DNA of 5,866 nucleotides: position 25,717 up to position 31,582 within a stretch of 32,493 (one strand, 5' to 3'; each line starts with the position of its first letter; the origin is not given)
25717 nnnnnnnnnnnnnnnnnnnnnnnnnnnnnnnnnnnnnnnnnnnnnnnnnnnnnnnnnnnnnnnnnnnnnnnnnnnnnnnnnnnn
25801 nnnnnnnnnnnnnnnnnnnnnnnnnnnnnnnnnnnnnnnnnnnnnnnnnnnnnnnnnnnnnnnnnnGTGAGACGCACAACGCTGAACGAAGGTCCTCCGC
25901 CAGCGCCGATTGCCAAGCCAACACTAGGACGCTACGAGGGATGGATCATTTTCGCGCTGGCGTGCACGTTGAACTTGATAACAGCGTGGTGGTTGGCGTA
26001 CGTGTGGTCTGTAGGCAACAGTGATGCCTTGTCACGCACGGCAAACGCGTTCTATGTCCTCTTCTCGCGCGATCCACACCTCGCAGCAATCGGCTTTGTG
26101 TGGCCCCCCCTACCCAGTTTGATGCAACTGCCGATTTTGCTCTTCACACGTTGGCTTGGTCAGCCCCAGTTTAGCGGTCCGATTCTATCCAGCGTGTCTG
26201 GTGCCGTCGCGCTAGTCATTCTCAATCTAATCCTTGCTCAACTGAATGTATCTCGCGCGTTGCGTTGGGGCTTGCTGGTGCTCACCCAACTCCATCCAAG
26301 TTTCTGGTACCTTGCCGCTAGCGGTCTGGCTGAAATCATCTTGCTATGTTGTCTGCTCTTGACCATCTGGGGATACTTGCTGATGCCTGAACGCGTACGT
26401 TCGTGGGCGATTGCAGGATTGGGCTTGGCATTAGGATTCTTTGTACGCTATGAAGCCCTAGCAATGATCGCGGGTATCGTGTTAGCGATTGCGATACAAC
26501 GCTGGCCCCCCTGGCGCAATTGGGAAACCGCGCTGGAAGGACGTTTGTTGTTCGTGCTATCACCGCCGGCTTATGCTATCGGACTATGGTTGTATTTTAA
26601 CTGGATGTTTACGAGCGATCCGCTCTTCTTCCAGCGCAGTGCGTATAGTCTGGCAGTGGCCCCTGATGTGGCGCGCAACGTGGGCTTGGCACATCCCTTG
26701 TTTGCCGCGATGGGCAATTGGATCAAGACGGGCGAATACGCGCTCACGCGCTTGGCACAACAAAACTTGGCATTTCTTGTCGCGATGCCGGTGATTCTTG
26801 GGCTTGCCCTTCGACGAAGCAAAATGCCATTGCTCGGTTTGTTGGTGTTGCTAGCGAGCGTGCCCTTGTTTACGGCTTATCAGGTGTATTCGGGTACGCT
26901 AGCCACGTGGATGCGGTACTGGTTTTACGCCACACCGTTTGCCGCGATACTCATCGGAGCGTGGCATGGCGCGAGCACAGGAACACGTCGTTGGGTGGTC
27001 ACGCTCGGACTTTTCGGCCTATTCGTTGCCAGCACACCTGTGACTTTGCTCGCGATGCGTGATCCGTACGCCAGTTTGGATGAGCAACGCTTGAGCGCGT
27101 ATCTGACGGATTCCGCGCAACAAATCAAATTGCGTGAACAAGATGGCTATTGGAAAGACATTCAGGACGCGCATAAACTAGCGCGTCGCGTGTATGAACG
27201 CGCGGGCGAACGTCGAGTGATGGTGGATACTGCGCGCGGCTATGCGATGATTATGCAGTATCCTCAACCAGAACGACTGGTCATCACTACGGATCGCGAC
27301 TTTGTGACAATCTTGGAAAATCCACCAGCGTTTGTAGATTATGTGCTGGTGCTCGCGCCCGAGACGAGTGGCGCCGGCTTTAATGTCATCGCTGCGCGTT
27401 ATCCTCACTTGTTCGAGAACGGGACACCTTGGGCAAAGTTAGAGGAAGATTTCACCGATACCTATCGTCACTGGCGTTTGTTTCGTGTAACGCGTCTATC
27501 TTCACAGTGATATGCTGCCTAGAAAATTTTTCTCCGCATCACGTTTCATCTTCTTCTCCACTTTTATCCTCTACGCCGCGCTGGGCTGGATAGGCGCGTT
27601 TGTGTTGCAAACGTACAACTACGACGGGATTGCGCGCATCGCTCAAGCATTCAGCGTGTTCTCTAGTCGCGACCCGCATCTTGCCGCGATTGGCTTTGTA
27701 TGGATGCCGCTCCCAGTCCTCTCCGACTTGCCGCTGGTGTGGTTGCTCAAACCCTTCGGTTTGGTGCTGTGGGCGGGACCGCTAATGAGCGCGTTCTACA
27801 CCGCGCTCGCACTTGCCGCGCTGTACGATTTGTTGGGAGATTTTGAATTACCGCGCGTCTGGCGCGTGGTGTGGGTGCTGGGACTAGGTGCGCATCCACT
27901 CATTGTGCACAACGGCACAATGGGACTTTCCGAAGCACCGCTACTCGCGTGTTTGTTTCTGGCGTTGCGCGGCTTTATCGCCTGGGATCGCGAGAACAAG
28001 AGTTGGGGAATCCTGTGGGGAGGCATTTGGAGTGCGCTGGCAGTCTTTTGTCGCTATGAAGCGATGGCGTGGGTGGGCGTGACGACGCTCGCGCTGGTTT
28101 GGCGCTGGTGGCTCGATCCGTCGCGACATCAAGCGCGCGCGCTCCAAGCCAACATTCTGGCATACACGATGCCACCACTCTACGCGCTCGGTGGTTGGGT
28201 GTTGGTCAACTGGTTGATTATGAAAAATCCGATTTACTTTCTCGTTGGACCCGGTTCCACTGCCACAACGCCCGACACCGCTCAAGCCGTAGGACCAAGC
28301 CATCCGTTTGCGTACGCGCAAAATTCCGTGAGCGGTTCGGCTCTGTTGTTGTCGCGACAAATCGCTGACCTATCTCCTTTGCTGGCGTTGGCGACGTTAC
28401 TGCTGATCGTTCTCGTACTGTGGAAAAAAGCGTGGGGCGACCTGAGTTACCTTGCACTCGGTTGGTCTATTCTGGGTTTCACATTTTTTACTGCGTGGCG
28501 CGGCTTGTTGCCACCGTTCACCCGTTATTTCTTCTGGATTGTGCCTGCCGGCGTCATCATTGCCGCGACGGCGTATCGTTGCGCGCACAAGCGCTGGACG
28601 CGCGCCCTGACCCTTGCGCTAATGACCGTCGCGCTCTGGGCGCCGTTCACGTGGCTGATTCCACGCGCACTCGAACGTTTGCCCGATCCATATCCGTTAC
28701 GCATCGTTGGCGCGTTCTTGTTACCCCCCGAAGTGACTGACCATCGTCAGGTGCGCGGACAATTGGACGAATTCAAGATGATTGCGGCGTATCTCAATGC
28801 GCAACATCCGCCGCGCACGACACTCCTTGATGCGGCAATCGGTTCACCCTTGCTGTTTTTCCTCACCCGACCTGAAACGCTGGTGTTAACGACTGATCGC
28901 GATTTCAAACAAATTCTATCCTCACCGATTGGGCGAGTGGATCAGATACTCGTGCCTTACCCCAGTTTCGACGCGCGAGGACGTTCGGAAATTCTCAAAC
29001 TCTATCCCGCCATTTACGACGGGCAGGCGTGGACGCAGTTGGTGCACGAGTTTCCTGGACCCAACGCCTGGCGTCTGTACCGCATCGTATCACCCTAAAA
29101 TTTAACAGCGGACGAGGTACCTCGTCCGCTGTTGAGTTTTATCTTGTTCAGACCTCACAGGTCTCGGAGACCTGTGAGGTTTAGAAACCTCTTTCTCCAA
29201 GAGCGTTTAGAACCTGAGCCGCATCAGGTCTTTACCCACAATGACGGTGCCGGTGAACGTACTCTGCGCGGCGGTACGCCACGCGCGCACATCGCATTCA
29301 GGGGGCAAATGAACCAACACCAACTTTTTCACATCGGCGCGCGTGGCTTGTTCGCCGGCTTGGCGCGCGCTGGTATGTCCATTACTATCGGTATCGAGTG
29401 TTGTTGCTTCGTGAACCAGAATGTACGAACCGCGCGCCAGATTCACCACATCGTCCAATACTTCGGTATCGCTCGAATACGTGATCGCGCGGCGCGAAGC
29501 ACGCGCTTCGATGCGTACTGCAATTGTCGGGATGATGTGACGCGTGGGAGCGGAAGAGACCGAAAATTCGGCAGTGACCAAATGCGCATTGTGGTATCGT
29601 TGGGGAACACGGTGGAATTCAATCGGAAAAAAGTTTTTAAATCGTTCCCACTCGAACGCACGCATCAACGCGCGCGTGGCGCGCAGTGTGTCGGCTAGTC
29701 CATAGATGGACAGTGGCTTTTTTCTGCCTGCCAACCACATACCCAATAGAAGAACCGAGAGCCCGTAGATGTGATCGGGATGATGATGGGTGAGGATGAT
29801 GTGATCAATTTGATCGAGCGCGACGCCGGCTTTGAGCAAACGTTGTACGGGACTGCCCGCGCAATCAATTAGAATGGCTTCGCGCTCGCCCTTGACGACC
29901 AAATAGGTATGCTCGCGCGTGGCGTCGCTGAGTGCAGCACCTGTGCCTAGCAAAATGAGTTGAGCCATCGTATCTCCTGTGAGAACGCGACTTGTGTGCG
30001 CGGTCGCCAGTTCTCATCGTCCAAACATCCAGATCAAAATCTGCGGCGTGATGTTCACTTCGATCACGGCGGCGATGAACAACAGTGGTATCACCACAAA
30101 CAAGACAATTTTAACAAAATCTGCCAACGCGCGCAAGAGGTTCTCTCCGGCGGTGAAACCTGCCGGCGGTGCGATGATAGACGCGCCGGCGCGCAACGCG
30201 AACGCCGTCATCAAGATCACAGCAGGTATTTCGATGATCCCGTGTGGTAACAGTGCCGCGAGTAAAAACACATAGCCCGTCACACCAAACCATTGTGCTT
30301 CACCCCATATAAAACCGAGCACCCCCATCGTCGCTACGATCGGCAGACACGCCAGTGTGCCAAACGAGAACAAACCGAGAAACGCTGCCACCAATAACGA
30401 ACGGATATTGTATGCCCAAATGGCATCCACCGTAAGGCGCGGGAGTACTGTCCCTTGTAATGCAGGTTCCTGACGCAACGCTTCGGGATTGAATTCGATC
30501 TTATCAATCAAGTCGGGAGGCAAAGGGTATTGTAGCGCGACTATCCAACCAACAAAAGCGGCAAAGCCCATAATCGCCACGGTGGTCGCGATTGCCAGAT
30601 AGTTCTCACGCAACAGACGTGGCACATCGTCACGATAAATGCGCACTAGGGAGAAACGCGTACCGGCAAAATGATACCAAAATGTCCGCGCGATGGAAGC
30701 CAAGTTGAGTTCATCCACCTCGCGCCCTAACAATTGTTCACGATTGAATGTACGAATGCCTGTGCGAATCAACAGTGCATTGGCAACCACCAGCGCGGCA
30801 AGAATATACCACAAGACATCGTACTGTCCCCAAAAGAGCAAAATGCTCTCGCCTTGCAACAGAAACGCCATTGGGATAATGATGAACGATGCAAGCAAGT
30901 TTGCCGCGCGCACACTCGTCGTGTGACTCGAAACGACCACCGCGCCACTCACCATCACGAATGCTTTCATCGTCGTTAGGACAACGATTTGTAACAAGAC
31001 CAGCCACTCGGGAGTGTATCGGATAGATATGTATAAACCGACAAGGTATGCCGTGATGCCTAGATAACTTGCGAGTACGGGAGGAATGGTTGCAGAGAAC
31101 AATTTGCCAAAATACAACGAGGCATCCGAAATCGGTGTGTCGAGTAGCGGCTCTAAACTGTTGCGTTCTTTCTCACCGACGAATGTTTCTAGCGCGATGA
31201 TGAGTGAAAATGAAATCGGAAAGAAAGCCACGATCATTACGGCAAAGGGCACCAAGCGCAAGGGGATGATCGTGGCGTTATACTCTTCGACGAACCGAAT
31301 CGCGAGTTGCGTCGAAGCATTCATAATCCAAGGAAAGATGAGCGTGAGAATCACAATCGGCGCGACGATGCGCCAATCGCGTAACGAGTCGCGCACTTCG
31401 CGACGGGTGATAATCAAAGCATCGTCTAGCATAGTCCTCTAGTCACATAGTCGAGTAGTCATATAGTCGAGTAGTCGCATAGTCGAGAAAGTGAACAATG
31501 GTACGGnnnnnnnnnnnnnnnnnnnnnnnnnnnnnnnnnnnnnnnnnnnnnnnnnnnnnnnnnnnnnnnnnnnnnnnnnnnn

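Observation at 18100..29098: Non-canonical, apparently c-di-GMP-gated exopolysaccharide cluster: BcsB-like + PelD-like degenerate GGDEF + (MshEN-like)x6-GT2 synthase + two GT-C paralogs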

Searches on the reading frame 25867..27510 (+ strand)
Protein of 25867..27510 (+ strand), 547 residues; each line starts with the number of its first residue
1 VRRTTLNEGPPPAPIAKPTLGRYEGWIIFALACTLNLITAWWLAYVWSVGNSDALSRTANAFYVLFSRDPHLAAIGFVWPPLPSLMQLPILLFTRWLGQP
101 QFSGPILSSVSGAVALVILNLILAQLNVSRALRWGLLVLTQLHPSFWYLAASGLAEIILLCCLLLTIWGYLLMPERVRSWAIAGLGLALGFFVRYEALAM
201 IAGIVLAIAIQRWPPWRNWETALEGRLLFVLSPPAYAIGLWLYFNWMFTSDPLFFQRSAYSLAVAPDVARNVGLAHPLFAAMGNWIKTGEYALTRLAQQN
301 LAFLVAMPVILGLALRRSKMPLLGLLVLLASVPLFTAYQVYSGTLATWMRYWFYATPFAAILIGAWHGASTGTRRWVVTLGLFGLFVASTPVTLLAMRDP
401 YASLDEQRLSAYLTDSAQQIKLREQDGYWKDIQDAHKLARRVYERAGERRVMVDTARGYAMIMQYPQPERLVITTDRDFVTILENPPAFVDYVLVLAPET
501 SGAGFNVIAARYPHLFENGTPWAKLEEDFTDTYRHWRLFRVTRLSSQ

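Call 3: search_protein_families(library=pfam, proteins=[window:25867-27510:+], max_evalue=0.01)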
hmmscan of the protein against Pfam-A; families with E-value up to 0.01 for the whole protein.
window:25867-27510:+ (547 aa): 0 families

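Call 4: search_protein_families(library=ncbifam, proteins=[window:25867-27510:+], max_evalue=0.01)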
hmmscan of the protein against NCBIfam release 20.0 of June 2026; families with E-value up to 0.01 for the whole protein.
window:25867-27510:+ (547 aa): 1 family
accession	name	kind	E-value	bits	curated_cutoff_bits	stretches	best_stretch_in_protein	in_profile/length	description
NF047440.1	LA3751_2_3_fam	subfamily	1.8e-06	27.1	200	1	105-380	102-368/460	LA_3751/LA_3752 family putative glycosyltransferase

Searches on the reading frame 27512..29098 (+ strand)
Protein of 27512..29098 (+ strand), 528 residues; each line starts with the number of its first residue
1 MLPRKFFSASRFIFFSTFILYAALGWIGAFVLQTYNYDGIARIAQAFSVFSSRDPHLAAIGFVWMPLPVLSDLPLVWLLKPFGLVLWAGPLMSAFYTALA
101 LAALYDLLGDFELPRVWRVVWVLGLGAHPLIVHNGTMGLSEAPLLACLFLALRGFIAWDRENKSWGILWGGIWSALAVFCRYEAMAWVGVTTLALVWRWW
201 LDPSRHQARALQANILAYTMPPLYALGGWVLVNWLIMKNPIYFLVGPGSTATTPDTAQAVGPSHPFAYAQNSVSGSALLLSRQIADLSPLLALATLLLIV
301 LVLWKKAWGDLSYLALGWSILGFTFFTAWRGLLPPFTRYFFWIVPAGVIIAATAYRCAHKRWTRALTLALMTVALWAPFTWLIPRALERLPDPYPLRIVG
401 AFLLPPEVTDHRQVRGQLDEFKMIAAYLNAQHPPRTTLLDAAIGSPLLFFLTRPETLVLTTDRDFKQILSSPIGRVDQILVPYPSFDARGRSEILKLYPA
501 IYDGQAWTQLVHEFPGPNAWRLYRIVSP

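Call 3: search_protein_families(library=pfam, proteins=[window:27512-29098:+], max_evalue=0.01)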
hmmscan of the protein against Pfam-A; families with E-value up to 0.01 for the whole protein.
window:27512-29098:+ (528 aa): 0 families

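Call 4: search_protein_families(library=ncbifam, proteins=[window:27512-29098:+], max_evalue=0.01)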
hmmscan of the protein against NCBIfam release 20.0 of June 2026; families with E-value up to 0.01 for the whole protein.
window:27512-29098:+ (528 aa): 1 family
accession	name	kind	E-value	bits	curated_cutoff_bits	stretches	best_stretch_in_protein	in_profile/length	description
NF047440.1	LA3751_2_3_fam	subfamily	5.4e-08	32.1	200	1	77-367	87-369/460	LA_3751/LA_3752 family putative glycosyltransferase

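Call 30: find_homologous_proteins(query=window:27512-29095:+, max_evalue=0.00001)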
Query window:27512-29095:+ (528 aa): 41 proteins with E <= 0.00001 among 8000 candidates.
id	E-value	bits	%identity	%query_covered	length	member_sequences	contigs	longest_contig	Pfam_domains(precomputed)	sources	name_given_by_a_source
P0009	0.0e+0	1198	100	100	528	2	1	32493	-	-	-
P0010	0.0e+0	1055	88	100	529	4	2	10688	-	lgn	-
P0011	0.0e+0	1018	85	99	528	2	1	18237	-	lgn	-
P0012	1.1e-289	980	82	99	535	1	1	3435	-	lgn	-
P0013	4.5e-285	965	80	100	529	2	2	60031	-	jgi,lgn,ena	-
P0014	1.5e-279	947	78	99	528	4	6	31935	-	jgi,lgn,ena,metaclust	metaclust:\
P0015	1.2e-200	686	59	98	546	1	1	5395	-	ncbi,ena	-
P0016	5.9e-191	654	59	98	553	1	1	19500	-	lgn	-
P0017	1.4e-190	653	59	98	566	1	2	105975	-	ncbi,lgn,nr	ncbi:MAG: hypothetical protein M1370_09975 [Bacteroidetes bacterium]|nr:hypothetical protein [Bacter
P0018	3.8e-190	651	57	98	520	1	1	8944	-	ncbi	-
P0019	1.6e-186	639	57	97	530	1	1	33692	-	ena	-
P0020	1.7e-182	626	54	97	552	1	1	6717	-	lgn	-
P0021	4.7e-180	618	53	98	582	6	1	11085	-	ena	-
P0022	3.6e-178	612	56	98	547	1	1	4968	-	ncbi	-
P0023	4.1e-178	612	54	99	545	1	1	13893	-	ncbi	-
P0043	3.8e-86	308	37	96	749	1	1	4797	PF02366.25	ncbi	-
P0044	5.8e-78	281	33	99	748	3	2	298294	PF04138.21,PF13231.13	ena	-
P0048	1.1e-32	132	31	93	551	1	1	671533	PF13231.13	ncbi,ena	-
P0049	9.7e-32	128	28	99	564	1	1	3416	PF13231.13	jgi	jgi:hypothetical protein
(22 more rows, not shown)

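Call 40: search_solved_structures(query=A2, max_evalue=1)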
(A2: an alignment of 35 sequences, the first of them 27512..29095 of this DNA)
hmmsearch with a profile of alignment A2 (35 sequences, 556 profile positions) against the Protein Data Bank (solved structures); distinct sequences matched with E-value up to 1: 2.
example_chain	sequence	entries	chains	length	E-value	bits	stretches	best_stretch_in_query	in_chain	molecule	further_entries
6p25_A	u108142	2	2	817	0.33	12.5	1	116-250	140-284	Dolichyl-phosphate-mannose--protein mannosyltransferase 1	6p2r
4om7_A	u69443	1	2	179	0.87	11.1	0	173-200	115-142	Toll-like receptor 6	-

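Call 41: predict_structure(alignment_id=A2)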
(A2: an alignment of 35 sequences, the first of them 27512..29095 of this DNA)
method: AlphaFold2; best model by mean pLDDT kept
length: 528 residues; sequences in the alignment: 35
mean_pLDDT: 90.2   pTM: 0.91
mean pLDDT of the five models: 90.2, 90.1, 88.5, 87.9, 87.3
residues with pLDDT >= 90: 371; 70-90: 129; 50-70: 24; < 50: 4
segments of 3 or more residues with pLDDT < 50: 1-4
pLDDT, mean of each block of 10 residues (from residue 1): 60 97 96 89 90 77 75 95 94 98 97 96 96 95 97 95 93 96 94 95 84 93 91 82 74 62 82 93 94 98 94 97 93 84 97 95 95 95 89 91 82 82 96 94 90 92 90 95 86 91 93 91 91
secondary structure, 60 per line:
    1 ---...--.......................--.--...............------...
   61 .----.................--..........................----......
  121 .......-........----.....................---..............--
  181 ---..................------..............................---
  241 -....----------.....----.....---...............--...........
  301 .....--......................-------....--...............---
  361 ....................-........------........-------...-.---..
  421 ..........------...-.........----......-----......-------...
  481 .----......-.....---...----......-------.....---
elements in order: H9-31 H37-51 H58-61 H66-82 H85-110 H115-127 H129-136 H141-161 H165-178 H184-201 H208-237 H242-245 H256-260 H265-269 H273-287 H290-305 H308-329 H337-340 H343-357 H361-380 H382-389 H396-403 H419-430 E437-439 H441-449 E457-459 H465-470 E478-481 H486-491 H493-497 E508-513 E521-525

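Call 44: fold_search(model_id=the predicted structure, library=pdb)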
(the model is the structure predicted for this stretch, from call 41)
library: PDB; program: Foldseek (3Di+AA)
matches with E <= 10: 276; with E <= 0.001: 21
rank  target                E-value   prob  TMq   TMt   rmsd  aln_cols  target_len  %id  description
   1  7oci_F                5.4e-06  1.00  0.54  0.46  12.6       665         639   10  Cryo-EM structure of yeast Ost6p containing oligosaccharyltransferase complex (released 2022-02-16)
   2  8age_A                1.9e-05  1.00  0.57  0.48  11.4       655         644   11  Structure of yeast oligosaccharylransferase complex with acceptor peptide bound (released 2022-12-07)
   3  6s7t_A                2.1e-05  1.00  0.45  0.35  14.4       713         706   10  Cryo-EM structure of human oligosaccharyltransferase complex OST-B (released 2019-12-18)
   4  9n9j_I                2.2e-05  1.00  0.54  0.43  12.7       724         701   10  Structure of a GRP94 folding intermediate engaged with a CCDC134- and FKBP11-bound secretory translocon (released 2025-11-19)
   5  8b6l_I                2.9e-05  1.00  0.58  0.46  10.1       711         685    9  Subtomogram average of the human Sec61-TRAP-OSTA-translocon (released 2022-12-07)
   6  5f15                  3.4e-05  1.00  0.55  0.54  10.7       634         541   13  Crystal Structure of ArnT from Cupriavidus metallidurans bound to Undecaprenyl phosphate (released 2016-02-17)
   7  6s7o_A                4.9e-05  1.00  0.56  0.47  11.8       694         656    9  Cryo-EM structure of human oligosaccharyltransferase complex OST-A (released 2019-12-18)
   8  8pn9_A                5.1e-05  1.00  0.57  0.48  11.5       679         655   11  Structure of human oligosaccharyltransferase OST-A complex bound to NGI-1 (released 2024-05-08)
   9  7zlg_A                6.0e-05  1.00  0.50  0.42  11.6       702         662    9  Cryo-EM structure of C-mannosyltransferase CeDPY19, in complex with acceptor peptide and bound to CMT2-Fab and anti-Fa (released 2023-01-11)
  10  9s6u_A                7.4e-05  1.00  0.43  0.42  10.6       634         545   13  Ternary cryo-EM structure of human ALG9 with Dol25-PP-GlcNAc2Man8, Dol25-P-Man and Fab (released 2026-03-18)
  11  8agb_A                8.8e-05  1.00  0.53  0.45  13.3       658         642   11  Structure of yeast oligosaccharylransferase complex with lipid-linked oligosaccharide bound (released 2022-12-07)
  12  9s6s_A                1.1e-04  1.00  0.46  0.44   9.7       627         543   13  Ternary cryo-EM structure of human ALG9 with Dol25-PP-GlcNAc2Man6, Dol25-P-Man and Fab (released 2026-03-18)
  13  6ezn_F                1.1e-04  1.00  0.53  0.45  14.0       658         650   10  Cryo-EM structure of the yeast oligosaccharyltransferase (OST) complex (released 2018-01-17)
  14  8agc_A                1.3e-04  1.00  0.52  0.41  13.3       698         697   11  Structure of yeast oligosaccharylransferase complex with lipid-linked oligosaccharide and non-acceptor peptide bound (released 2022-12-07)
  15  7zlh_A                3.1e-04  1.00  0.51  0.43  11.7       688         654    9  Cryo-EM structure of C-mannosyltransferase CeDPY19, in apo state, bound to CMT2-Fab and anti-Fab nanobody (released 2023-01-11)
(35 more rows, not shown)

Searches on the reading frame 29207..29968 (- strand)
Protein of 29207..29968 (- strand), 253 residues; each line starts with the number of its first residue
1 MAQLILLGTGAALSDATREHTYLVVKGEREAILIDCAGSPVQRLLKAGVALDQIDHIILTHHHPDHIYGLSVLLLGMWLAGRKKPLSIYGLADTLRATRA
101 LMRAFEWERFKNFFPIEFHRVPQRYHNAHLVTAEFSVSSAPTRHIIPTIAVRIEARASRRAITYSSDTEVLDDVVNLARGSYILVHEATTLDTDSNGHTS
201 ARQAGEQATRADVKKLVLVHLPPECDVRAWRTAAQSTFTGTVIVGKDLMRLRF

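Call 6: search_protein_families(library=pfam, proteins=[window:29207-29968:-], max_evalue=0.01)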
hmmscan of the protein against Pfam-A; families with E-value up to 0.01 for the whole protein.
window:29207-29968:- (253 aa): 4 families
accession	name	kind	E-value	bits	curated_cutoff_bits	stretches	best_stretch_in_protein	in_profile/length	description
PF12706.13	Lactamase_B_2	-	5.1e-18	65.8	27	1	32-220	3-199/200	Beta-lactamase superfamily domain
PF00753.33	Lactamase_B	-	5.6e-14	53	22.7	1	20-74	7-64/196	Metallo-beta-lactamase superfamily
PF23023.1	Anti-Pycsar_Apyc1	-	4.7e-06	26.7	50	1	3-71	4-71/250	Anti-Pycsar protein Apyc1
PF19583.5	ODP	-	0.0026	18.1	27.2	1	20-72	4-59/194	ODP family beta lactamase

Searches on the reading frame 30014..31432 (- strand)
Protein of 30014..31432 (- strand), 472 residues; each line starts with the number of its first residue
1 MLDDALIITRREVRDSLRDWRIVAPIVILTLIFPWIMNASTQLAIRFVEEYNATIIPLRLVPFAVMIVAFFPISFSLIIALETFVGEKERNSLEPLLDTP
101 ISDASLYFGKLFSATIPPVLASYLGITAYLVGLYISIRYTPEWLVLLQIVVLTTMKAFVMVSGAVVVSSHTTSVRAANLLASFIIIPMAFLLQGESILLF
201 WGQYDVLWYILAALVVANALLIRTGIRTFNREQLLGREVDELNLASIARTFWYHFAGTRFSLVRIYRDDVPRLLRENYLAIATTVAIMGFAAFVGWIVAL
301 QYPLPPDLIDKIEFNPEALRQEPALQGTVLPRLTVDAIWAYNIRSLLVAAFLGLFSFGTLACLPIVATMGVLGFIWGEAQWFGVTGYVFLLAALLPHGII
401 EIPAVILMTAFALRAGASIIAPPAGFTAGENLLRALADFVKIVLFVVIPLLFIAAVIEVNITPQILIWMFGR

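Call 6: search_protein_families(library=pfam, proteins=[window:30014-31432:-], max_evalue=0.01)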
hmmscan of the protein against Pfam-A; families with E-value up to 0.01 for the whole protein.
window:30014-31432:- (472 aa): 3 families
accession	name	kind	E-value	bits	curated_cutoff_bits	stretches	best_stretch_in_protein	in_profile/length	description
PF01944.22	SpoIIM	-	8.6e-20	71.7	26.9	1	285-463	2-163/163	Stage II sporulation protein M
PF12679.13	ABC2_membrane_2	-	2.6e-08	33.9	27.2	1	7-190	2-197/283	ABC-2 family transporter protein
PF01061.29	ABC2_membrane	-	2.2e-07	31.1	26.9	1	7-191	5-176/211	ABC-2 type transporter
